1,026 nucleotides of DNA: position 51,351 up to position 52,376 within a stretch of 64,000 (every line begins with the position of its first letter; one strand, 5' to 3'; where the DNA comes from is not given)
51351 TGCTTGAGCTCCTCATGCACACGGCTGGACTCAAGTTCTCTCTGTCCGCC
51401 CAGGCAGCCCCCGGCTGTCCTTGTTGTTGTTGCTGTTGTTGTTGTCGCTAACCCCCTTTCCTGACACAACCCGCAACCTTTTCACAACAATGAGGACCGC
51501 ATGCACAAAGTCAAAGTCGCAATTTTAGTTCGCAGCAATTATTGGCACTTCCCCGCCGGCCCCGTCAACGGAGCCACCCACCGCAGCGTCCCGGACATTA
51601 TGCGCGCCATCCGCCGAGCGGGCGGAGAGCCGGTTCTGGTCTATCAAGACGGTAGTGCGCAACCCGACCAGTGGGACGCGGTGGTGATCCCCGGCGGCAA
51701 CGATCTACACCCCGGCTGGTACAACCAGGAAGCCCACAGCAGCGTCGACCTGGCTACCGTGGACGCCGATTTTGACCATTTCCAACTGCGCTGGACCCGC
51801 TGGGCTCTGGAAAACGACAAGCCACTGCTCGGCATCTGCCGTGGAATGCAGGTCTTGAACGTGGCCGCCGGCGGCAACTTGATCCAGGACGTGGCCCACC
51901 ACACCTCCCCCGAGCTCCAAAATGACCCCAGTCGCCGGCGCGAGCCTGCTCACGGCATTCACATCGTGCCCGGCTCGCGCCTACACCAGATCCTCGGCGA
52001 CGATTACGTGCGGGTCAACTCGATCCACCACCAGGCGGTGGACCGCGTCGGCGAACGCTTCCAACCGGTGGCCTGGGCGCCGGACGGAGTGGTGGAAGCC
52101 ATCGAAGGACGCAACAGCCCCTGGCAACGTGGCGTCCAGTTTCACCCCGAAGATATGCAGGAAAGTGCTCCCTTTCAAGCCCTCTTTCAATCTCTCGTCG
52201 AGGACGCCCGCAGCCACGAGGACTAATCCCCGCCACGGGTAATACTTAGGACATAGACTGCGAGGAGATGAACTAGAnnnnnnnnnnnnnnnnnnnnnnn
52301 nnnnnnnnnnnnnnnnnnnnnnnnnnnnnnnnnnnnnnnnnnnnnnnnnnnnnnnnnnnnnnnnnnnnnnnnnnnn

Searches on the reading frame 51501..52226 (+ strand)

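Call 74: search_protein_families(library=pfam, proteins=[window:51501-52226:+], max_evalue=0.00001)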
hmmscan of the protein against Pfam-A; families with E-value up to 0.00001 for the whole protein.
window:51501-52226:+ (241 aa): 2 families
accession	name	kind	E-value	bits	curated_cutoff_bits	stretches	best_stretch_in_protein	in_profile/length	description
PF07722.19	Peptidase_C26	-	1.1e-49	169.7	20.5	1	13-217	8-219/219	Peptidase C26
PF00117.34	GATase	-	8.8e-17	61.8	22.8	1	96-232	62-187/190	Glutamine amidotransferase class-I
